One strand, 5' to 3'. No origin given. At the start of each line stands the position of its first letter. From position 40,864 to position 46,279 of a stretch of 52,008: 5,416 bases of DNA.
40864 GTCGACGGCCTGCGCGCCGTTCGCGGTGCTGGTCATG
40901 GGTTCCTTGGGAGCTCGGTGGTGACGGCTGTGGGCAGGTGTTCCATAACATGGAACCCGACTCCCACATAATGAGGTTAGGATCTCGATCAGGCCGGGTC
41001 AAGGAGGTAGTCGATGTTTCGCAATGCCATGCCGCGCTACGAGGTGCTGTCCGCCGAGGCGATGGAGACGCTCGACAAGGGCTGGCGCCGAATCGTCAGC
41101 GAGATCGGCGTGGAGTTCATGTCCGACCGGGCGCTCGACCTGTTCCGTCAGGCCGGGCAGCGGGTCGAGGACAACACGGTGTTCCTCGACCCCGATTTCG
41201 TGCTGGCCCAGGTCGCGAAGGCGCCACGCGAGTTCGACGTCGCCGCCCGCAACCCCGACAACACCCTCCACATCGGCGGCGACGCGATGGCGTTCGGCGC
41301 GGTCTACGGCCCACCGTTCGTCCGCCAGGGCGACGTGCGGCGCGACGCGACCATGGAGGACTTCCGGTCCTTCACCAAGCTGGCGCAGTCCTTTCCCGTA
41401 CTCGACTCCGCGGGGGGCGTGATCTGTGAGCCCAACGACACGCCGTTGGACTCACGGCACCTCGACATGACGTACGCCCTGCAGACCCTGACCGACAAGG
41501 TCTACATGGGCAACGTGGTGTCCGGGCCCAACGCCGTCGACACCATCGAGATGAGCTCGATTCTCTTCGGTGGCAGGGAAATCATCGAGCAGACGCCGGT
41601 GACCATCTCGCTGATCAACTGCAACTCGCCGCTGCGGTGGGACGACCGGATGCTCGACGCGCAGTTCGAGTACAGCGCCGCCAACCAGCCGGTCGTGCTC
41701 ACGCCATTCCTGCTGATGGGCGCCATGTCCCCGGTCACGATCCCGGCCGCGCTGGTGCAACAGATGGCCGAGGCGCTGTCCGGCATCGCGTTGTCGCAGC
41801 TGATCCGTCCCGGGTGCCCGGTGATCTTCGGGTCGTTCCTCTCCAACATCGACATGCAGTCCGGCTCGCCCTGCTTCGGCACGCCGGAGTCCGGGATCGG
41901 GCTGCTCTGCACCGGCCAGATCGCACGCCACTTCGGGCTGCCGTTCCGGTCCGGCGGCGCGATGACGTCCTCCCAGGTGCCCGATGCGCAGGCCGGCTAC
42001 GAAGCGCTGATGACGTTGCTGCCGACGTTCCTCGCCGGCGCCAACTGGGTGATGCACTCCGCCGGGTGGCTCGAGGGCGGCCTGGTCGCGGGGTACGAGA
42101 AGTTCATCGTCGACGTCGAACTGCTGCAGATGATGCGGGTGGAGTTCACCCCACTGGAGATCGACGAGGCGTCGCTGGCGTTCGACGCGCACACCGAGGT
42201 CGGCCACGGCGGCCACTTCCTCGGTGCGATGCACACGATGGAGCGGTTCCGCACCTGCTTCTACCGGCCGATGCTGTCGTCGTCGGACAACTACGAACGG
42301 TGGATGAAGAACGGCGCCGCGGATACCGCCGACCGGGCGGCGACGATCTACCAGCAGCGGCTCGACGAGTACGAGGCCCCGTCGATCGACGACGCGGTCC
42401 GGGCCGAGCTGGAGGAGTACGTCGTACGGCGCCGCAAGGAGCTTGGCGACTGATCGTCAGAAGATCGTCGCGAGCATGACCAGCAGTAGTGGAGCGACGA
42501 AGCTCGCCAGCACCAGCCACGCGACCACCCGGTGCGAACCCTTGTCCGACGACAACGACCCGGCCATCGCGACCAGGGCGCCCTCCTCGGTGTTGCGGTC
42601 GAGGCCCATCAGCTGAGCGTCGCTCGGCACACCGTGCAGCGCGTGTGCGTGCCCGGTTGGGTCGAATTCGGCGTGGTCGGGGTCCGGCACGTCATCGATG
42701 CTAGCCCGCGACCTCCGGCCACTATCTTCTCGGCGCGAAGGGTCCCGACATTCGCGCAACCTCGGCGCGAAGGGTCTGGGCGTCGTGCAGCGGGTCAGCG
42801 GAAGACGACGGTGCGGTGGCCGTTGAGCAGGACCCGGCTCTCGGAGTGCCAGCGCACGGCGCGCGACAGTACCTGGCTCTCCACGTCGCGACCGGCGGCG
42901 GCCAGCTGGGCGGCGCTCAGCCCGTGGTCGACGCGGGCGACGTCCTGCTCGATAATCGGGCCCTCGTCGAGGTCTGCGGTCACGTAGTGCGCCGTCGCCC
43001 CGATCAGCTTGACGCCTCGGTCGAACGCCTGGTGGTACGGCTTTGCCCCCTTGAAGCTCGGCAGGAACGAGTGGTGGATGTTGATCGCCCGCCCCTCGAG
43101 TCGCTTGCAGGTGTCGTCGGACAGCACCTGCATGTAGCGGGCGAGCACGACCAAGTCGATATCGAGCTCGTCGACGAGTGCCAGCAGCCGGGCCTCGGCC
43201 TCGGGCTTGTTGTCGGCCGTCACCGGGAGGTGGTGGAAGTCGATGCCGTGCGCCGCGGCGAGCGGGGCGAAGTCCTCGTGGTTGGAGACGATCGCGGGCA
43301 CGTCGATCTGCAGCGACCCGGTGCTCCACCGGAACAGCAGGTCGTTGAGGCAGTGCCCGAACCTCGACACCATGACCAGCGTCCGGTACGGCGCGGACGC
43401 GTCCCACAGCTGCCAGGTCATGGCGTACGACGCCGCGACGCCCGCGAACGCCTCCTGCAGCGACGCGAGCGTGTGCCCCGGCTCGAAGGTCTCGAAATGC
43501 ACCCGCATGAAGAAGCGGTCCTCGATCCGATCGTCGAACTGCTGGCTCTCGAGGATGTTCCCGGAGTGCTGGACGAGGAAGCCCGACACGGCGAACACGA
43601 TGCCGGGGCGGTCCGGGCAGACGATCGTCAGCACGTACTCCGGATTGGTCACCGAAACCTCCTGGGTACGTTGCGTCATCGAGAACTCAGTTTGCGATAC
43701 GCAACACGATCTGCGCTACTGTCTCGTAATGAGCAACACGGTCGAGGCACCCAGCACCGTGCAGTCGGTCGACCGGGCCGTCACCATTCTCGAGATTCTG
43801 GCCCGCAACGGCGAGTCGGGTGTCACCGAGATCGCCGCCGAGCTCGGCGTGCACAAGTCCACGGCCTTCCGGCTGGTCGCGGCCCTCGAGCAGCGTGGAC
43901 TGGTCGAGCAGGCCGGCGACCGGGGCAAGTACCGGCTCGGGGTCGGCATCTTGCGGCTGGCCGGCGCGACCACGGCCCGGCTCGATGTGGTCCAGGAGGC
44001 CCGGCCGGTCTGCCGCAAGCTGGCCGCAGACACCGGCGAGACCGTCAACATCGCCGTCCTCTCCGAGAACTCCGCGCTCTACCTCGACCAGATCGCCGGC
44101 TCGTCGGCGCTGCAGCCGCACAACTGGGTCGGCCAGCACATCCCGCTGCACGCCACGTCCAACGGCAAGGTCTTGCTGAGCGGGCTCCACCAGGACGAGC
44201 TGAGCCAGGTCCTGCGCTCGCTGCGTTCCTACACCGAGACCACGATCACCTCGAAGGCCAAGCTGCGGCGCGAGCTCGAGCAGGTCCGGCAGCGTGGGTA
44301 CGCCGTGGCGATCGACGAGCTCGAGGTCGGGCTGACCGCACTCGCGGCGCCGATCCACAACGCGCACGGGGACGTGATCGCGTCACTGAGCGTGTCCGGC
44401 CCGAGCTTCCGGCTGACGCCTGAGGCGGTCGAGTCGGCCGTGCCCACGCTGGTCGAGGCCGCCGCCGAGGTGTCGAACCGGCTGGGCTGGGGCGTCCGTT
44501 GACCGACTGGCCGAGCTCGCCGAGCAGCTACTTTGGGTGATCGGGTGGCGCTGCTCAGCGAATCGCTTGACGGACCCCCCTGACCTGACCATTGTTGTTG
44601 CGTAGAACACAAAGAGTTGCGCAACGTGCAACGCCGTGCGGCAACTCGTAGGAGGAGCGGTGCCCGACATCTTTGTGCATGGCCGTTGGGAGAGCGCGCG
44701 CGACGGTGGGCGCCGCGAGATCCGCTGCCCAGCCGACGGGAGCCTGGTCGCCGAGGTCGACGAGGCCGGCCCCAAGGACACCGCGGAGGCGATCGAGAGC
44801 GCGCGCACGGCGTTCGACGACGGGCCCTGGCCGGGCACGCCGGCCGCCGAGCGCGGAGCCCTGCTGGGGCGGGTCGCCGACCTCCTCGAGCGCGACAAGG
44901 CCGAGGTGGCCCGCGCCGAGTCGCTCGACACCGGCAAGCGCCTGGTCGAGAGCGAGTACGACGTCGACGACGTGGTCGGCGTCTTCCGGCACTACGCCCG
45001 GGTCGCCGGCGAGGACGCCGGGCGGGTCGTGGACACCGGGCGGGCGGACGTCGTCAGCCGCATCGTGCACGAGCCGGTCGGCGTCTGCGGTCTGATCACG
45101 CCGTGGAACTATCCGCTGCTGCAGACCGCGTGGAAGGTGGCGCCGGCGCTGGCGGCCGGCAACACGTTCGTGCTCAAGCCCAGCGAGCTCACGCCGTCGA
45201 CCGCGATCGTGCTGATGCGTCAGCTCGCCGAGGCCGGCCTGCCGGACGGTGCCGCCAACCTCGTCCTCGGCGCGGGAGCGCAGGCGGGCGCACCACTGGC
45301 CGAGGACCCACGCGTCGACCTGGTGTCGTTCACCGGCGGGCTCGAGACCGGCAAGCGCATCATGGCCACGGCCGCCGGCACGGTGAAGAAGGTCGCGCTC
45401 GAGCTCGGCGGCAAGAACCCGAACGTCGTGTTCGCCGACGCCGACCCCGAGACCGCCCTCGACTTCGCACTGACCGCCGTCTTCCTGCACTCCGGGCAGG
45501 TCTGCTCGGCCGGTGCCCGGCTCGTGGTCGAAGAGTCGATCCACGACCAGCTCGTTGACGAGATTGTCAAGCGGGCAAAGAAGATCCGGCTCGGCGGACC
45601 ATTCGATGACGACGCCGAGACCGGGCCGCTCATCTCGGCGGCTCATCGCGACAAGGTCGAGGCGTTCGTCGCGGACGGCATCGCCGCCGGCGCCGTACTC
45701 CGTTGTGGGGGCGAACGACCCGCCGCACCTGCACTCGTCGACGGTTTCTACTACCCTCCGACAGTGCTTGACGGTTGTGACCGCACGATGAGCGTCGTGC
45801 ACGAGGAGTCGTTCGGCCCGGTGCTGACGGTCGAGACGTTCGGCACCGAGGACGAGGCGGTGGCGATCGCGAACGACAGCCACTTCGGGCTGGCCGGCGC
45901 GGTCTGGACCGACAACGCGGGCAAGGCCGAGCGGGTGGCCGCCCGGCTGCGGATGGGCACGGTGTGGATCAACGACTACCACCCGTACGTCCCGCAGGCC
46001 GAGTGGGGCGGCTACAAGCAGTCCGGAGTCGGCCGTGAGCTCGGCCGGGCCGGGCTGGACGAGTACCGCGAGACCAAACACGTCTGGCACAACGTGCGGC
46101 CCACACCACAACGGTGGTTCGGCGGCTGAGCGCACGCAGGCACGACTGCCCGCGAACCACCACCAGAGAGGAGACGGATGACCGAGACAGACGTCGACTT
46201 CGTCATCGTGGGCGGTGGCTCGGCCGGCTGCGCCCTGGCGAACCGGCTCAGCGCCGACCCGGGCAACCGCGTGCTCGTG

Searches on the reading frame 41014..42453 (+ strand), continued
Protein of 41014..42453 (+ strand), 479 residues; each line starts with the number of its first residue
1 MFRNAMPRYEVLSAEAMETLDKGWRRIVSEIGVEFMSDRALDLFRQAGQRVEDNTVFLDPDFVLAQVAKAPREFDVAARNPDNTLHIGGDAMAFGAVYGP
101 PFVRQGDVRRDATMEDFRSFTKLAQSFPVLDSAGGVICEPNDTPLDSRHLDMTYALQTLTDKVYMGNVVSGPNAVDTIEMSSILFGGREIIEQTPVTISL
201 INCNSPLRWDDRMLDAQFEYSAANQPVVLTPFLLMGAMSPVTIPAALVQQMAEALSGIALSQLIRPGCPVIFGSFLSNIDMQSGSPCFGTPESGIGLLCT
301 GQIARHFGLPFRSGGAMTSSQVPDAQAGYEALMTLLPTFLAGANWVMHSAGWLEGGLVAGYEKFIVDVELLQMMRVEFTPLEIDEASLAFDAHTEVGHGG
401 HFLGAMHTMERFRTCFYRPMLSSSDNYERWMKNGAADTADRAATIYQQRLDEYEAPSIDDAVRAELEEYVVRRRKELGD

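Call 78: search_protein_families(library=pfam, proteins=[L006:2674-3909:-, L006:1589-2677:-, L006:296-1201:+, L011:2657-4045:-, L011:1431-2660:-, L003:3118-3984:-, L003:2045-3121:-, L003:1119-2048:-, L004:2033-3700:-, L004:511-2010:-], max_evalue=0.0001)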
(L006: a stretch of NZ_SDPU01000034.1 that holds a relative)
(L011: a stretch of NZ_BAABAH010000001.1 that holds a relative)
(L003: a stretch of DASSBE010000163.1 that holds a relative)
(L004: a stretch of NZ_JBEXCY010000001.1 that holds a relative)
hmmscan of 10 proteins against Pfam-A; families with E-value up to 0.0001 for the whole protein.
L006:2674-3909:- (411 aa): 6 families
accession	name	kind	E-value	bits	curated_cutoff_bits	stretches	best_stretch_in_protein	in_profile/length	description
PF02826.25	2-Hacid_dh_C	-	5.5e-49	166.4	25.1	1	111-295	1-178/178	D-isomer specific 2-hydroxyacid dehydrogenase, NAD binding domain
PF00389.36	2-Hacid_dh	-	1.8e-26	92.9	24.6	1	10-326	1-134/134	D-isomer specific 2-hydroxyacid dehydrogenase, catalytic domain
PF03446.21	NAD_binding_2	-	5.9e-09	36.6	21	1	148-261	1-113/161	NAD binding domain of 6-phosphogluconate dehydrogenase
PF22629.2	ACT_AHAS_ss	-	2.7e-07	31.1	27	1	337-401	1-66/67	AHAS small subunit-like ACT domain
PF01842.31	ACT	-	5.1e-07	29.8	27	1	336-394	2-61/66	ACT domain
PF01262.27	AlaDh_PNT_C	-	6.6e-06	26.1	23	1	142-238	24-126/214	Alanine dehydrogenase/PNT, C-terminal domain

L006:1589-2677:- (362 aa): 1 family
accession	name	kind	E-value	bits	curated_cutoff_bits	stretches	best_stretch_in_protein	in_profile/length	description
PF06245.16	DUF1015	-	1.9e-26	93.2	25.8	1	58-278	83-324/325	Protein of unknown function (DUF1015)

L006:296-1201:+ (301 aa): 2 families
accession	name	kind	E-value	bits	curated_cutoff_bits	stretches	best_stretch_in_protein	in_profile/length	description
PF03466.25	LysR_substrate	-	8.8e-38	130.2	28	1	95-293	2-201/209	LysR substrate binding domain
PF00126.33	HTH_1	-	1.8e-27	95.5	26.6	1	11-69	1-59/60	Bacterial regulatory helix-turn-helix protein, lysR family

L011:2657-4045:- (462 aa): 2 families
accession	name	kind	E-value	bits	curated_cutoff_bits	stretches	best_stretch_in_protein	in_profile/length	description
PF01594.21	AI-2E_transport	-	4.5e-56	190.8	34.3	1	112-433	3-325/327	AI-2E family transporter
PF04886.17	PT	-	4.4e-07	29.8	26.2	1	11-36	2-27/36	PT disordered repeat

L011:1431-2660:- (409 aa): 2 families
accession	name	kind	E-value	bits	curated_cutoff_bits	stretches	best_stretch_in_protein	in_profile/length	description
PF00291.31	PALP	-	5.2e-84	282.5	35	1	22-310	6-295/295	Pyridoxal-phosphate dependent enzyme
PF01842.31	ACT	-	5.7e-05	23.2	27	0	335-396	3-62/66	ACT domain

L003:3118-3984:- (288 aa): 2 families
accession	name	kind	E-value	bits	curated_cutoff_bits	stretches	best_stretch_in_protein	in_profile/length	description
PF13354.11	Beta-lactamase2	-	5.2e-35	121.2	22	1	40-262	6-214/214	Beta-lactamase enzyme family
PF00144.29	Beta-lactamase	-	4.7e-05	23.2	27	0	48-97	43-80/329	Beta-lactamase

L003:2045-3121:- (358 aa): 2 families
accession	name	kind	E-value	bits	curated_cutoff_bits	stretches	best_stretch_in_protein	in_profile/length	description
PF13378.12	MR_MLE_C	-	2.1e-54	185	29.4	1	148-355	5-214/219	Enolase C-terminal domain-like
PF02746.21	MR_MLE_N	-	7.1e-17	62.1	22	1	10-125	7-117/117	Mandelate racemase / muconate lactonizing enzyme, N-terminal domain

L003:1119-2048:- (309 aa): 3 families
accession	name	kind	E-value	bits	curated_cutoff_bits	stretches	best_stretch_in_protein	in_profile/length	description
PF00877.26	NLPC_P60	-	1.3e-16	60.9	23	1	196-290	1-89/105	NlpC/P60 family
PF18348.7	SH3_16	-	1.2e-09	38.2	25.8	1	60-107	9-49/49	Bacterial dipeptidyl-peptidase Sh3 domain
PF08239.17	SH3_3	-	3.5e-06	27.5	27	1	59-104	12-50/54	Bacterial SH3 domain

L004:2033-3700:- (555 aa): 6 families
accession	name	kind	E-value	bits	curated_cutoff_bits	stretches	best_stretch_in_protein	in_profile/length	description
PF00743.25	FMO-like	-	9.3e-17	61.1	22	1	31-235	4-220/532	Flavin-binding monooxygenase-like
PF13738.12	Pyr_redox_3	-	2.5e-15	57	30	1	32-235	1-201/305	Pyridine nucleotide-disulphide oxidoreductase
PF07992.20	Pyr_redox_2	-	6.8e-15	55.7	26.1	1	29-233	1-177/291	Pyridine nucleotide-disulphide oxidoreductase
PF01266.30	DAO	-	7.9e-11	42.5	27.9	0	127-271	168-313/353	FAD dependent oxidoreductase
PF13434.12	Lys_Orn_oxgnase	-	2.9e-08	33.7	21.3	1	99-224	88-214/339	L-lysine 6-monooxygenase/L-ornithine 5-monooxygenase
PF13450.12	NAD_binding_8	-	1.1e-07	32.5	21.9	1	33-79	1-47/68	NAD(P)-binding Rossmann-like domain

L004:511-2010:- (499 aa): 2 families
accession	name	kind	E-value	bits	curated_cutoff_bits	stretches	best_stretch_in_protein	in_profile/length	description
PF06441.18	EHN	-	5.9e-31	107.3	22.8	1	110-214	2-107/107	Epoxide hydrolase N terminus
PF00561.26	Abhydrolase_1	-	6.9e-13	49.3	25.8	1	200-345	2-132/245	alpha/beta hydrolase fold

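Call 80: find_encoding_contigs(protein=P0001, flank=1000, max_places=3)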
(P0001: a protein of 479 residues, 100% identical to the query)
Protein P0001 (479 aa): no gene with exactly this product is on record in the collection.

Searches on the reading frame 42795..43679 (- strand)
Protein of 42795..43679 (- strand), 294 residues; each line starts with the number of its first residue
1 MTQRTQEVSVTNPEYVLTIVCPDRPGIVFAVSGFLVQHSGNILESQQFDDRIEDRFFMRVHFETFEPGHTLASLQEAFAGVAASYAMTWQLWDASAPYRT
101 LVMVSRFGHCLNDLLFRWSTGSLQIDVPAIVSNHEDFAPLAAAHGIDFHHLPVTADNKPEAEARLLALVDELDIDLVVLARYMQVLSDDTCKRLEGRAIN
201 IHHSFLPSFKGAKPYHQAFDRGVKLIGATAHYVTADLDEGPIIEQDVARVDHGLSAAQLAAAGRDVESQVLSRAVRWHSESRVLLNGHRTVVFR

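Call 8: search_protein_families(library=pfam, proteins=[window:42795-43679:-], max_evalue=0.0001)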
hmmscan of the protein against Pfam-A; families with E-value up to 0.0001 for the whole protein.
window:42795-43679:- (294 aa): 2 families
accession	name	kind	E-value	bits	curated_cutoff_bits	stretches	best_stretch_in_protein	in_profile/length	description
PF00551.24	Formyl_trans_N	-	1.6e-36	126.2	26.1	1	99-275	2-181/181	Formyl transferase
PF01842.31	ACT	-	1.3e-08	34.9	27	1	15-77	1-64/66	ACT domain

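Call 44: search_protein_families(library=ncbifam, proteins=[window:42795-43679:-], max_evalue=0.00001)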
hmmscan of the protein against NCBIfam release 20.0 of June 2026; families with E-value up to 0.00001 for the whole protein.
window:42795-43679:- (294 aa): 6 families
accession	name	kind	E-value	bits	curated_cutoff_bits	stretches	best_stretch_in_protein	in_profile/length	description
NF004684.0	PRK06027.1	subfamily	5.9e-126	420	223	1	12-294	4-286/286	formyltetrahydrofolate deformylase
TIGR00655.1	PurU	equivalog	4.6e-101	338.1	285.95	1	16-293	2-280/280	formyltetrahydrofolate deformylase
TIGR00639.1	PurN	equivalog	2e-28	99.2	150.1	1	100-283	3-189/192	phosphoribosylglycinamide formyltransferase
TIGR00460.1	fmt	equivalog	2.2e-16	59.9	201.5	1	149-276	56-182/315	methionyl-tRNA formyltransferase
NF005414.0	PRK06988.1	equivalog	2e-10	40.1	316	1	149-275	54-179/311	formyltransferase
NF005998.1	PRK08125.1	equivalog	2.2e-08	33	777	1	163-274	65-176/649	bifunctional UDP-4-amino-4-deoxy-L-arabinose formyltransferase/UDP-glucuronic acid oxidase ArnA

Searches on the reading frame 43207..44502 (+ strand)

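Call 8: search_protein_families(library=pfam, proteins=[window:43207-44502:+], max_evalue=0.0001)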
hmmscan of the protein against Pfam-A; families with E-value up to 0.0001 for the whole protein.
window:43207-44502:+ (431 aa): 8 families
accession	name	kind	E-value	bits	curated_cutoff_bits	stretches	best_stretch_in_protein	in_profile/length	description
PF01614.24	IclR_C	-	1.2e-45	155.7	24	1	255-423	3-173/174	Bacterial transcriptional regulator IclR C-terminal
PF09339.16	HTH_IclR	-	1.4e-16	60.5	22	1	187-236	1-51/52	IclR helix-turn-helix domain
PF12802.13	MarR_2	-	6.5e-09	36.3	27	1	191-239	7-56/61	MarR family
PF01047.28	MarR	-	4.8e-08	33.2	24.6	1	193-234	7-48/59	MarR family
PF25213.1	HVO_A0261_N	-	5.3e-07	29.9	35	1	187-244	9-63/86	HVO_A0261 N-terminal domain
PF01978.25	TrmB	-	1.8e-05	24.9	25.6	1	196-236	15-55/68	Sugar-specific transcriptional regulator TrmB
PF02082.26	Rrf2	-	4.2e-05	24.2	30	0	187-245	4-66/132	Iron-dependent Transcriptional regulator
PF13412.12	HTH_24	-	8.6e-05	22.5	21.9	0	194-234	8-48/48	Winged helix-turn-helix DNA-binding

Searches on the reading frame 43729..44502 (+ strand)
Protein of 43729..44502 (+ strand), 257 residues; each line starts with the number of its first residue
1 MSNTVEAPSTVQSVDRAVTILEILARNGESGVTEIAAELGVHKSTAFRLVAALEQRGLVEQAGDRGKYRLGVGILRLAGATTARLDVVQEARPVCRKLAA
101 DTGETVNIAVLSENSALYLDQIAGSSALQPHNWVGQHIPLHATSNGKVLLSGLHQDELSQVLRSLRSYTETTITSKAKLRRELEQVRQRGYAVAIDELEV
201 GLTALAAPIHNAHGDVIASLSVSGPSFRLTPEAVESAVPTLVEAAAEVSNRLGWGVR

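Call 44: search_protein_families(library=ncbifam, proteins=[window:43729-44502:+], max_evalue=0.00001)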
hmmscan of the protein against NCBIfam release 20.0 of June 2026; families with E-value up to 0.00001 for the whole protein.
window:43729-44502:+ (257 aa): 9 families
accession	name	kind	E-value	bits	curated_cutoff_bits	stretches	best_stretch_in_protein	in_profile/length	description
NF045644.1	TransRegBhcR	equivalog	2e-60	204.3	350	1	6-253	17-266/267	HTH-type transcriptional regulator BhcR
NF011671.1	PRK15090.1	equivalog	2.8e-51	174.2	275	1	5-254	4-255/256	DNA-binding transcriptional regulator KdgR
TIGR02431.1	pcaR_pcaU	subfamily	7.8e-48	162.9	284.75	1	9-252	3-248/248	beta-ketoadipate pathway transcriptional regulators, PcaR/PcaU/PobR family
NF008601.2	PRK11569.1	equivalog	1.7e-45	155.3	380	1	4-253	19-273/276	glyoxylate bypass operon transcriptional repressor IclR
NF007548.0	PRK10163.1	equivalog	1.9e-41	142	406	1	9-253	19-266/271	HTH-type transcriptional repressor AllR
NF007342.0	PRK09834.1-4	equivalog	4.1e-18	65.3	251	1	4-250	4-254/263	DNA-binding transcriptional regulator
NF007341.0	PRK09834.1-3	equivalog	1.3e-15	57.3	269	1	10-252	6-258/274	DNA-binding transcriptional regulator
NF007339.0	PRK09834.1-1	equivalog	8.4e-15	54.8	299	1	5-223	14-236/271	DNA-binding transcriptional regulator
TIGR01884.1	cas_HTH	subfamily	1.7e-10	40.7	60.2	1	15-67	142-194/202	CRISPR-associated CARF protein Csa3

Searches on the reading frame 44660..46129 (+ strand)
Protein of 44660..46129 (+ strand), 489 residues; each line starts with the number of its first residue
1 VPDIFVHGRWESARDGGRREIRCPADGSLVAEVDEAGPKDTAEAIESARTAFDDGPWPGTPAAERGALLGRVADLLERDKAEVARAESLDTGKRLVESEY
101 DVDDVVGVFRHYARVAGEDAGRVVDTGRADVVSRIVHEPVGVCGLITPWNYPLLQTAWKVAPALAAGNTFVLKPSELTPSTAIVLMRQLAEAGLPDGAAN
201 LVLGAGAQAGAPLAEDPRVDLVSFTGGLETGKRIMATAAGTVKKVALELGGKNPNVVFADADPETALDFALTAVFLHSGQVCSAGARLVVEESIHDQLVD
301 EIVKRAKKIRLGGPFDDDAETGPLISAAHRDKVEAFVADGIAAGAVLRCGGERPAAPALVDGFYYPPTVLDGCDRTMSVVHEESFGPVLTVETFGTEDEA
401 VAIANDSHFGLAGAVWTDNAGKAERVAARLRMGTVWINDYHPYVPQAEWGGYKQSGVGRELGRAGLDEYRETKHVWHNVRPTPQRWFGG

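Call 8: search_protein_families(library=pfam, proteins=[window:44660-46129:+], max_evalue=0.0001)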
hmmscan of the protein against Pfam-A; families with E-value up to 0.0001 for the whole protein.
window:44660-46129:+ (489 aa): 1 family
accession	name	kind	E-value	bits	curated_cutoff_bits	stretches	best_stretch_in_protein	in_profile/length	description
PF00171.27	Aldedh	-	2.8e-164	547.5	23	1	13-475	4-461/461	Aldehyde dehydrogenase family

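Call 44: search_protein_families(library=ncbifam, proteins=[window:44660-46129:+], max_evalue=0.00001)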
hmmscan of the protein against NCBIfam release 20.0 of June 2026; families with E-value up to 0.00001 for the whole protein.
window:44660-46129:+ (489 aa): 43 families (the best 25 are shown)
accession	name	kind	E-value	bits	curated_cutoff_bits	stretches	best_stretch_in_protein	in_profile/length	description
TIGR01804.1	BADH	equivalog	1e-177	591.3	668.6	1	5-473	1-467/467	betaine-aldehyde dehydrogenase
NF010000.0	PRK13473.1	subfamily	1.2e-139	466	615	1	4-478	5-473/475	aminobutyraldehyde dehydrogenase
NF009725.0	PRK13252.1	equivalog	1.1e-133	446.2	593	1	4-478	9-480/488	betaine-aldehyde dehydrogenase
TIGR02299.1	HpaE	equivalog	1.3e-128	429.6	638.35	1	5-477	4-476/488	5-carboxymethyl-2-hydroxymuconate semialdehyde dehydrogenase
NF045736.1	PaDhStyDRhodo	equivalog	2.5e-125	418.7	800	1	3-475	4-475/479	phenylacetaldehyde dehydrogenase StyD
NF045735.1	PaDhStyDPseudo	equivalog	6.6e-123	410.9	850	1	4-475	5-479/483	phenylacetaldehyde dehydrogenase StyD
TIGR03216.1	OH_muco_semi_DH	equivalog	2e-121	405.9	693.25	1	5-475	4-477/481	2-hydroxymuconic semialdehyde dehydrogenase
NF050026.1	AcaldDHExaC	equivalog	2e-113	379.7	900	1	4-477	18-493/503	acetaldehyde dehydrogenase ExaC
NF006916.0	PRK09407.1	equivalog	4.9e-113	378.5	521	1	13-476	30-491/526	succinic semialdehyde dehydrogenase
NF052305.1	DioxValDhHalo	equivalog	6.7e-112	374.8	750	1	5-478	8-482/483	2,5-dioxovalerate dehydrogenase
NF007352.0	PRK09847.1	equivalog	4.3e-111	371.8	850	1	4-477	22-491/495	aldehyde dehydrogenase PuuC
TIGR01780.1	SSADH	subfamily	1.1e-109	367.3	646.35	1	24-473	4-448/448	succinate-semialdehyde dehydrogenase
TIGR04284.1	aldehy_Rv0768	hypoth_equivalog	9.6e-107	357.9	775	1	4-475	3-476/480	aldehyde dehydrogenase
NF007497.0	PRK10090.1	equivalog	3.1e-104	349.4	500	1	4-476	9-476/480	aldehyde dehydrogenase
TIGR03374.1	ABALDH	equivalog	3.1e-102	342.8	909.3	1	14-475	13-469/472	aminobutyraldehyde dehydrogenase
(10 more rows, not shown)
